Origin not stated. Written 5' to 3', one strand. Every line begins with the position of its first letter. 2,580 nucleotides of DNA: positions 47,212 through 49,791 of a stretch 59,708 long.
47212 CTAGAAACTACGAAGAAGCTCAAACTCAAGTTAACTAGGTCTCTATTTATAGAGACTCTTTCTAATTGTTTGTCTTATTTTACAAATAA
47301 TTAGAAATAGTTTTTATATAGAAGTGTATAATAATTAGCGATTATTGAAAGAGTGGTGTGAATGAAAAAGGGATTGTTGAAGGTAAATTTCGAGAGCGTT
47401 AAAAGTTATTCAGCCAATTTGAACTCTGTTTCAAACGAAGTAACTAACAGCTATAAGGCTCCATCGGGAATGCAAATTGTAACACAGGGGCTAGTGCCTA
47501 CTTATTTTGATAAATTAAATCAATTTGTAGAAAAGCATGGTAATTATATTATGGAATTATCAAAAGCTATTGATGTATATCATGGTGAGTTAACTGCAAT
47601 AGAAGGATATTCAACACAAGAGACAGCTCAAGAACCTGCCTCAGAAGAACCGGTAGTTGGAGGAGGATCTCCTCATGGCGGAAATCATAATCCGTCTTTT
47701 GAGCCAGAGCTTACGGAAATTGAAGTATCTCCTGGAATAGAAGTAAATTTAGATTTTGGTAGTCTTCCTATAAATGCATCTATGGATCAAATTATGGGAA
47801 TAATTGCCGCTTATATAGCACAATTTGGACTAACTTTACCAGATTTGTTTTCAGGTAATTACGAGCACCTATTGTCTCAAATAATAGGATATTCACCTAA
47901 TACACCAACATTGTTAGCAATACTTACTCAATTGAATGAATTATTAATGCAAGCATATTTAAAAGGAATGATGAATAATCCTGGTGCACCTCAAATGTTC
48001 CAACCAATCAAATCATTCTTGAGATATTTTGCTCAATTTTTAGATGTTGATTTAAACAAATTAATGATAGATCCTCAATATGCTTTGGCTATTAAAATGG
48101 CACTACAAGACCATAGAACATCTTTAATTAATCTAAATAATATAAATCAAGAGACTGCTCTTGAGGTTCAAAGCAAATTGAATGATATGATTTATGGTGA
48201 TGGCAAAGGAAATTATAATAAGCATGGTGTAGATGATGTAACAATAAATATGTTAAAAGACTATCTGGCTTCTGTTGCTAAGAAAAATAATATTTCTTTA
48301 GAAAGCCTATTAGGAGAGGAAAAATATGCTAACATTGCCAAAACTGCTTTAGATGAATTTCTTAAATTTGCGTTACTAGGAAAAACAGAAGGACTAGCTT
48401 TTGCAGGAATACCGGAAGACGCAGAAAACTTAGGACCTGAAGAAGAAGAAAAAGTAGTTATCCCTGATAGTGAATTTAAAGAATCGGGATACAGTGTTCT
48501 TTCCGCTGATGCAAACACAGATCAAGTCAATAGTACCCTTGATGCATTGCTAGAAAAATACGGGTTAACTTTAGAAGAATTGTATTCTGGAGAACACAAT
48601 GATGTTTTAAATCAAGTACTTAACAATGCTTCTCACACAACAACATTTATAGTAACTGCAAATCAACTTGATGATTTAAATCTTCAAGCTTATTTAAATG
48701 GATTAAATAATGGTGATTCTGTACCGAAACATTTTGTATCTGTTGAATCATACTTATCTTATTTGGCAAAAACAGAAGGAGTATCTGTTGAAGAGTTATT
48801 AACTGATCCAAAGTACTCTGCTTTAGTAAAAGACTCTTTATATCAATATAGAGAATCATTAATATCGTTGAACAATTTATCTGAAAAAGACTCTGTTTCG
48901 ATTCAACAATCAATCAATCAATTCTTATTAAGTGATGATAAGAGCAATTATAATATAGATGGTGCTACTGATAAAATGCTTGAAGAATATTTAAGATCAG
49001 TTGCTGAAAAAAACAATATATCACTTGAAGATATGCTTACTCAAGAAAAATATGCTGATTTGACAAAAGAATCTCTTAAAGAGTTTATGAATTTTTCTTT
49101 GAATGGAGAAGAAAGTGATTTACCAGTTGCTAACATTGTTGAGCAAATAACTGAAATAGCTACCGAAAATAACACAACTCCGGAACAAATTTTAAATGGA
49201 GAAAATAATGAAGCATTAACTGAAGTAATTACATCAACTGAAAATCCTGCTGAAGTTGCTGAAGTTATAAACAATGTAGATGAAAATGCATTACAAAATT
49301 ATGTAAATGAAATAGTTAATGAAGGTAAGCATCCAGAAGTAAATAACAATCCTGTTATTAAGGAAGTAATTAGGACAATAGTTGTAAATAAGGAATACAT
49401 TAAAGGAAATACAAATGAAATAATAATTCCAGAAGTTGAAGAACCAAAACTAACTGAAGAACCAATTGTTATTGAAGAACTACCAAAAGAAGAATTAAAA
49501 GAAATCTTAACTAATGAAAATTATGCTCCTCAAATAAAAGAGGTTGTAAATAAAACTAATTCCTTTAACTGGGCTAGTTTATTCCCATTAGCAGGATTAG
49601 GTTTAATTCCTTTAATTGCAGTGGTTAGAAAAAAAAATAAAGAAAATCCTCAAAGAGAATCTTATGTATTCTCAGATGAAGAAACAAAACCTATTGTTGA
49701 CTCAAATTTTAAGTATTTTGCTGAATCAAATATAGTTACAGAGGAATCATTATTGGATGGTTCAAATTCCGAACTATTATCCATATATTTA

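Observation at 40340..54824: Stripped-down type VIIb-like secretion locus: EssC + YukD-like + six WXG/LXG-like modules, with no recognisable EsaA, EssA or EssB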

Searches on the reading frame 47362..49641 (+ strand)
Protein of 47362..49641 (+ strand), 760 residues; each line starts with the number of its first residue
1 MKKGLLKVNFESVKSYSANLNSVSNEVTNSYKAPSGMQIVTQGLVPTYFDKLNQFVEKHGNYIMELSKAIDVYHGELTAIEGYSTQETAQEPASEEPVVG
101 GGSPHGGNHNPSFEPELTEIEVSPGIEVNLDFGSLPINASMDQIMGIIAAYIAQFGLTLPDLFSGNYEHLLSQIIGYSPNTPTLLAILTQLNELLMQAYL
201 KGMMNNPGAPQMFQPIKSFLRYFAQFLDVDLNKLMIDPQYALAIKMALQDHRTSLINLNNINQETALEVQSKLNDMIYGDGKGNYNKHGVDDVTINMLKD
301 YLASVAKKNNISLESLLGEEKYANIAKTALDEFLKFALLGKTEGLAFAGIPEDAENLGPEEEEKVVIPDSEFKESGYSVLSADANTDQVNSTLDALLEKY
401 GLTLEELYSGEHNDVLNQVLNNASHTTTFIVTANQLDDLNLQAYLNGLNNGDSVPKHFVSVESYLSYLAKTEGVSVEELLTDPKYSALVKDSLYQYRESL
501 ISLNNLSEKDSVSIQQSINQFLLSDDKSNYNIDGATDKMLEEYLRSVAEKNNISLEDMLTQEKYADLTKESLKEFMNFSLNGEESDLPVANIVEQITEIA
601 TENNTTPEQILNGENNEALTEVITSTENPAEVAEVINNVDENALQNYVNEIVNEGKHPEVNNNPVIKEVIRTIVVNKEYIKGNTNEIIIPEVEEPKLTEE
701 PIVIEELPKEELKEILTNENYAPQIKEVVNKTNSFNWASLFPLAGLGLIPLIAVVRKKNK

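Call 56: predict_structure(alignment_id=A3)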
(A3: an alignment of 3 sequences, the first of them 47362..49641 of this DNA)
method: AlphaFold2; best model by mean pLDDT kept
length: 760 residues; sequences in the alignment: 3
mean_pLDDT: 67.6   pTM: 0.38
mean pLDDT of the five models: 67.6, 67.5, 64.3, 63.8, 60.9
residues with pLDDT >= 90: 125; 70-90: 289; 50-70: 130; < 50: 216
segments of 3 or more residues with pLDDT < 50: 1-13, 24-53, 80-128, 281-285, 356-363, 584-594, 628-631, 672-745, 749-760
pLDDT, mean of each block of 10 residues (from residue 1): 32 52 48 35 37 49 58 53 31 28 24 34 44 79 88 83 77 81 90 83 70 84 81 80 88 92 93 83 57 89 90 90 95 91 84 52 68 90 92 92 86 85 92 89 80 73 86 83 87 93 87 87 73 87 80 82 85 88 48 56 67 65 56 53 59 53 54 36 27 28 29 40 42 42 48 39
secondary structure, 60 per line:
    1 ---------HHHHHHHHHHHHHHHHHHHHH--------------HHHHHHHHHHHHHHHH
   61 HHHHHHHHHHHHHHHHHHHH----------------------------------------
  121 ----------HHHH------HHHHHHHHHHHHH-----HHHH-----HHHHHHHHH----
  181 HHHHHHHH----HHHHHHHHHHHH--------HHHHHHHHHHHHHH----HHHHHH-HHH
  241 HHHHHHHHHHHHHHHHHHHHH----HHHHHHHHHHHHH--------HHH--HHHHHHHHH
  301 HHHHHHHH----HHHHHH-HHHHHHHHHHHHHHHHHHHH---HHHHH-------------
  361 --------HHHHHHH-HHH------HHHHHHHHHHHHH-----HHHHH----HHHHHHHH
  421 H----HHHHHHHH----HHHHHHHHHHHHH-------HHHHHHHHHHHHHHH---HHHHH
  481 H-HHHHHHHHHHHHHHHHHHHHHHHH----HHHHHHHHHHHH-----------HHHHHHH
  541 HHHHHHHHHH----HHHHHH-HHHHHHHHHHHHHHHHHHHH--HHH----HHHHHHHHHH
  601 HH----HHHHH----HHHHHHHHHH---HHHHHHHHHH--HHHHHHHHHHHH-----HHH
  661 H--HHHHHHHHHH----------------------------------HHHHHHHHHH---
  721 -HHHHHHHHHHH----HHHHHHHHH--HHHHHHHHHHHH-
elements in order (helices of 4 or more, strands of 3 or more residues): H10-30 H45-80 H131-134 H141-153 H159-162 H168-176 H181-188 H193-204 H213-226 H231-236 H238-261 H266-278 H292-308 H313-318 H320-339 H343-347 H369-375 H386-398 H404-408 H413-421 H426-433 H438-450 H458-472 H476-481 H483-506 H511-522 H534-550 H555-560 H562-581 H591-602 H607-611 H616-625 H629-638 H641-652 H658-661 H664-673 H708-717 H722-732 H737-745 H748-759

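Call 59: fold_search(model_id=the predicted structure, library=pdb)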
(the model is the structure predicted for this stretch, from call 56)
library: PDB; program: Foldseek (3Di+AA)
matches with E <= 10: 19; with E <= 0.001: 0
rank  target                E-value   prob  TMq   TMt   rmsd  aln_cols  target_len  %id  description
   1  6fv8_B                2.2e+00  0.05  0.08  0.11  23.2       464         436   12  Dimer structure of the MATE family multidrug resistance transporter Aq_128 from Aquifex aeolicus in the outward-facing (released 2019-03-20)
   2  5ot4_B                2.6e+00  0.04  0.09  0.09  33.4       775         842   13  Structure of the Legionella pneumophila effector RidL (1-866) (released 2017-12-13)
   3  7r5k_L0               2.7e+00  0.04  0.08  0.08  35.2       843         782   11  Human nuclear pore complex (constricted) (released 2022-06-22)
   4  6fes_B                2.8e+00  0.08  0.09  0.15  18.5       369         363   13  Crystal structure of novel repeat protein BRIC2 fused to DARPin D12 (released 2018-09-05)
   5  9f0l                  4.0e+00  0.03  0.10  0.09  26.2       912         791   11  Scalable protein design using hallucination in a relaxed sequence space (released 2024-10-16)
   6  6jzh                  4.0e+00  0.02  0.06  0.10  31.9       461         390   12  Structure of human A2A adenosine receptor in complex with ZM241385 obtained from SFX experiments under atmospheric press (released 2019-10-30)
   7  7y58_A                4.3e+00  0.03  0.08  0.11  23.9       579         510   11  CryoEM structure of QacA (D411N), an antibacterial efflux transporter from Staphylococcus aureus (released 2023-07-12)
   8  7vop_Z                4.4e+00  0.03  0.10  0.10  28.6       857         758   11  Cryo-EM structure of Xenopus laevis nuclear pore complex cytoplasmic ring subunit (released 2022-02-02)
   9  9ehs_R                5.1e+00  0.02  0.06  0.10  31.8       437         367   11  Structure of a human adenosine A3 receptor complex bound to the covalent antagonist LUF7602 (released 2025-08-20)
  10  9cop_P                6.5e+00  0.04  0.10  0.14  20.8       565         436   12  Yeast RAVE bound to V-ATPase V1 complex (released 2024-11-20)
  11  7tu2_C                7.0e+00  0.02  0.07  0.10  25.7       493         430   12  Structure of the L. blandensis dGTPase R37A mutant bound to Mn (released 2022-06-01)
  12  9y2b_A                7.5e+00  0.02  0.10  0.09  25.7       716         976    9  Cryo-EM structure of the human TRPM4 channel in complex with EGTA and DAB at 37 degrees Celsius (released 2026-02-04)
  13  3lvs_B                8.3e+00  0.02  0.07  0.13  21.5       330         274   13  Crystal structure of farnesyl diphosphate synthase from rhodobacter capsulatus sb1003 (released 2010-03-09)
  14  5e8h_A                8.6e+00  0.02  0.07  0.14  22.3       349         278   12  Crystal structure of geranylfarnesyl pyrophosphate synthases 2 from Arabidopsis thaliana (released 2015-11-11)
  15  6z71_B                8.9e+00  0.02  0.08  0.12  23.5       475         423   11  Structure of the MATE family multidrug resistance transporter Aq_128 from Aquifex aeolicus in the outward-facing state (released 2021-12-01)
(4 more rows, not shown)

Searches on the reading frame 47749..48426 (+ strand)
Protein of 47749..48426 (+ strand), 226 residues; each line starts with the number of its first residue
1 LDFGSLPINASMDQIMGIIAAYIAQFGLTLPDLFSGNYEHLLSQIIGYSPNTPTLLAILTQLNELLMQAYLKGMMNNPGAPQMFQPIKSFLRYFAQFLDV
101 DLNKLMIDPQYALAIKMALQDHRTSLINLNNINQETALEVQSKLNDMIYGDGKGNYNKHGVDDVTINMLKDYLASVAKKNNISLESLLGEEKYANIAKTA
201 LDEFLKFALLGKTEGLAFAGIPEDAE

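Call 74: search_protein_representatives(alignment_id=A6)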
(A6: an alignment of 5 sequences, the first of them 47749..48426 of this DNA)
Query: 5 sequences, 222 profile positions. Proteins with E-value up to 0.001 (for the whole library): 89; up to 1e-10: 34; up to 1e-30: 4. The best 89 are listed.
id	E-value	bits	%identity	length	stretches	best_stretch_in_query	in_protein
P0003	5.9e-282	944.7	-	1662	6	1-219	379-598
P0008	1.0e-142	489.3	-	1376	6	1-220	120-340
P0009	2.4e-126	435.8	-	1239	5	1-206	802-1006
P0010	9.6e-66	237.6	-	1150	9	85-200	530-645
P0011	1.9e-28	115.6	-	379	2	5-122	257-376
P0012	3.1e-26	108.4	-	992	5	39-202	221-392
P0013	2.7e-19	85.7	-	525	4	94-197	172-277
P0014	7.8e-19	84.2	-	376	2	14-120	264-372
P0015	8.0e-19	84.2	-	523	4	81-206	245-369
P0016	9.5e-18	80.7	-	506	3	38-197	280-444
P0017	1.5e-17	80.0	-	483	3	19-144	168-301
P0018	1.6e-17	79.9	-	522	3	91-202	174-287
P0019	4.6e-17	78.4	-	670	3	14-163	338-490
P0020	1.8e-16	76.4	-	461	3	60-201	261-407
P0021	2.9e-16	75.8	-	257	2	65-199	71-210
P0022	3.2e-16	75.7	-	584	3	88-200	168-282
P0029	2.5e-13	66.2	-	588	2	17-217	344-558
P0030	5.7e-13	65.0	-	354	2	84-205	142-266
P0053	1.5e-08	50.5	-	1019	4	23-197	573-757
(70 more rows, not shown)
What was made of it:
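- Tried and rejected: The exhaustive profile search was needed to find the REP family (call 74).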

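Call 76: search_protein_families(library=pfam, max_evalue=0.01, proteins=[P0010, P0012, P0013, P0015, P0016, P0019, P0022, P0030, P0053, P0029])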
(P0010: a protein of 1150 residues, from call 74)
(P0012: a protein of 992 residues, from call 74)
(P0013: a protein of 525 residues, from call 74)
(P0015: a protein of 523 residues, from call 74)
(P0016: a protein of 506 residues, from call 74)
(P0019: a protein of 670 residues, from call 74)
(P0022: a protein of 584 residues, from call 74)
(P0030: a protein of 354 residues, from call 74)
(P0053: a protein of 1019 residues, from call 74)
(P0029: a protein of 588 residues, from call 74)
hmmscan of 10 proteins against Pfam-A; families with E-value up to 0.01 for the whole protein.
P0010 (1150 aa): 21 families
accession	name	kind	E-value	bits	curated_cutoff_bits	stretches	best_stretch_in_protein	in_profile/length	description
PF11020.14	DUF2610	-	2.6e-12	46.9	21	0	528-551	49-72/81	Domain of unknown function (DUF2610)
PF13467.12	RHH_4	-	1e-10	41.9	25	0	612-631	23-42/67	Ribbon-helix-helix domain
PF01476.26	LysM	-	3.8e-10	40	20.9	0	612-629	7-24/43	LysM domain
PF21220.3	RecQ-1-like_HTH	-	6.5e-10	39.4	27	0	458-474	17-33/51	RecQ-1-like, helix-turn-helix domain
PF20605.4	Antitox_RHH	-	7e-08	33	27.2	0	694-710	19-35/50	Antitoxin-like ribbon-helix-helix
PF18377.6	FERM_F2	-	3.9e-07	30.5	26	0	600-644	39-81/131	FERM F2 acyl-CoA binding protein-like domain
PF17898.6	GerD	-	8.1e-07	29.5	29.5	0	762-801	29-68/114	Spore germination GerD central core domain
PF25642.1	DUF7944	-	1.6e-06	29.1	27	0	599-646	22-68/82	Domain of unknown function (DUF7944)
PF22513.2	FitA-like_RHH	-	3.2e-06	27.4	27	0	531-549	11-29/39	Antitoxin FitA-like, ribbon-helix-helix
PF11694.13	DUF3290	-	3.3e-06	27.5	31.3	0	209-241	73-105/144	Protein of unknown function (DUF3290)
PF07022.19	Phage_CI_repr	-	7.7e-06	26.6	22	0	458-476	43-61/65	Bacteriophage CI repressor helix-turn-helix domain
PF19111.5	DUF5798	-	1e-05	26.1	27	0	610-636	55-81/89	Family of unknown function (DUF5798)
PF14357.11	DUF4404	-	1.9e-05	25.7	27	0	527-584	24-77/83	Domain of unknown function (DUF4404)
PF02817.22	E3_binding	-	2.7e-05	24.7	23.7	0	537-550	8-21/36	e3 binding domain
PF04275.20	P-mevalo_kinase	-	3.5e-05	24.2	33.8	0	538-567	37-66/114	Phosphomevalonate kinase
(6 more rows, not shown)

P0012 (992 aa): 0 families

P0013 (525 aa): 1 family
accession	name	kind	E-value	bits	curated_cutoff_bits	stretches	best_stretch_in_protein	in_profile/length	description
PF22080.2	Dark_CARD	-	0.0055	17.7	25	0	291-315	12-36/82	Dark, CARD domain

P0015 (523 aa): 2 families
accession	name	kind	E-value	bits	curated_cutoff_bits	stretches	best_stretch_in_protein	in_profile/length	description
PF17898.6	GerD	-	0.00011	22.5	29.5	0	412-455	40-83/114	Spore germination GerD central core domain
PF17830.6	STI1-HOP_DP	-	0.002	18.4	29.1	0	181-231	9-52/55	STI1/HOP, DP domain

P0016 (506 aa): 0 families

P0019 (670 aa): 2 families
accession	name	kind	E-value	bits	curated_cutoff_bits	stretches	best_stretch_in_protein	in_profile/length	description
PF04275.20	P-mevalo_kinase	-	0.0018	18.6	33.8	0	504-532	37-65/114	Phosphomevalonate kinase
PF00761.25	Polyoma_coat2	-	0.0077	16.5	25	0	200-241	17-63/322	Polyomavirus coat protein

P0022 (584 aa): 1 family
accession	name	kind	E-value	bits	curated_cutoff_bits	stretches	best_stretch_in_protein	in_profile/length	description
PF17898.6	GerD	-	0.00092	19.6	29.5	0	174-231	42-95/114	Spore germination GerD central core domain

P0030 (354 aa): 0 families

P0053 (1019 aa): 0 families

P0029 (588 aa): 0 families

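Call 80: find_homologous_proteins(query=A7, max_evalue=0.00001)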
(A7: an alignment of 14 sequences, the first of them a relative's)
Query A7 (14 sequences) (525 aa, profile of the alignment): 3 proteins with E <= 0.00001 among 8000 candidates.
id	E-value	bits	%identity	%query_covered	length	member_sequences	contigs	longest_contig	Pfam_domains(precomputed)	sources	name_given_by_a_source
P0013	2.3e-179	616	100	100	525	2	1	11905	-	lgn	-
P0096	2.5e-157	543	38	88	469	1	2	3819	-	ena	-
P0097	6.5e-149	515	35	87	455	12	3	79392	-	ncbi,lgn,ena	-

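Call 81: find_encoding_contigs(protein=P0097, flank=10000, max_places=3)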
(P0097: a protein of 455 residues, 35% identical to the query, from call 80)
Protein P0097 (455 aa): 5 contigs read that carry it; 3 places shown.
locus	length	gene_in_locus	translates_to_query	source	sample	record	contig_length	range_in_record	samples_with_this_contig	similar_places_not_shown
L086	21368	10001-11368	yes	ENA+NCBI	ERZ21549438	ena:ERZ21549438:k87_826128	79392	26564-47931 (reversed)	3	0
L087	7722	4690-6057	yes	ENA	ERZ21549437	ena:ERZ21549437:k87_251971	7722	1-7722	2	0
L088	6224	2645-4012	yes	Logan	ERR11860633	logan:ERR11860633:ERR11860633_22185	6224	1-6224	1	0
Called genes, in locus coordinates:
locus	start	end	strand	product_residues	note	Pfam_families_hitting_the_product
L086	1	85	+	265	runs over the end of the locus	-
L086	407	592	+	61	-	-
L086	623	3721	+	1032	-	PF00133:tRNA-synt_1, PF09334:tRNA-synt_1g (weak), PF13603:tRNA-synt_1_2 (faint), PF08264:Anticodon_1, PF19302:DUF5915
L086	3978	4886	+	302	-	-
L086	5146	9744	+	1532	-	PF16697:Yop-YscD_cpl (weak), PF00498:FHA, PF01580:FtsK_SpoIIIE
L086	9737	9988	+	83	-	-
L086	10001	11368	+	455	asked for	-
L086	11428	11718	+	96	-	-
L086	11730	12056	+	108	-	PF06013:WXG100 (weak)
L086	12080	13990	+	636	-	-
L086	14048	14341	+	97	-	PF13780:DUF4176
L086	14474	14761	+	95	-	PF06013:WXG100 (weak)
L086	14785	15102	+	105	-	PF06013:WXG100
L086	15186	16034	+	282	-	-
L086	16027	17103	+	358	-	PF13529:Peptidase_C39_2 (weak)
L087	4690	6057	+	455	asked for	-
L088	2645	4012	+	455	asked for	-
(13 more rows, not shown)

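Call 82: find_encoding_contigs(protein=P0013, flank=10000, max_places=2)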
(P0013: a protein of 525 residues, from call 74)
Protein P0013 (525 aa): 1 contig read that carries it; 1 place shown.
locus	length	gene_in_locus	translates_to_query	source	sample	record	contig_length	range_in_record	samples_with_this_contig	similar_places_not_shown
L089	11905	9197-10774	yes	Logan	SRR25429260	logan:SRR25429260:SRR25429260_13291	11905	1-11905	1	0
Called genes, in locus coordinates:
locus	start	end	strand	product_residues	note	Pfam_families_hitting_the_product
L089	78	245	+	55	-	-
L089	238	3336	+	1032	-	PF00133:tRNA-synt_1, PF09334:tRNA-synt_1g (weak), PF08264:Anticodon_1, PF19302:DUF5915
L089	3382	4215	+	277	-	-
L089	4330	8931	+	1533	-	PF00498:FHA, PF16697:Yop-YscD_cpl (weak), PF01580:FtsK_SpoIIIE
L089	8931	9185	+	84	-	-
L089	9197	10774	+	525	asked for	-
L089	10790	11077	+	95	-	PF06013:WXG100 (weak)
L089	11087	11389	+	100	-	PF06013:WXG100 (weak)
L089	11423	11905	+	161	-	?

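Call 84: find_related_loci(query=A7, collection=metagenome_contigs, flank=8000)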
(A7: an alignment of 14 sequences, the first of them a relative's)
Query A7 (525 aa) in metagenome_contigs; peptide patterns used: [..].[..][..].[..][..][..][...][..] (x = any residue, [..] = any of these).
96 stretches matched a pattern; 5 encode a relative of the query (tblastn E <= 1e-3); 5 distinct loci.
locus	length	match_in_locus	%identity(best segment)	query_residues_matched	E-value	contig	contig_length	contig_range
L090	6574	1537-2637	39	87-462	6e-81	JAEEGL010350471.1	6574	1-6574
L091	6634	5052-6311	37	49-462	2e-78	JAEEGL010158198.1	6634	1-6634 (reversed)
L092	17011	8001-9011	39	116-462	3e-75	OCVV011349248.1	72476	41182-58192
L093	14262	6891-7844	40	145-462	5e-70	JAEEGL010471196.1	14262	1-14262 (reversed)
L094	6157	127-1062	40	151-462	2e-69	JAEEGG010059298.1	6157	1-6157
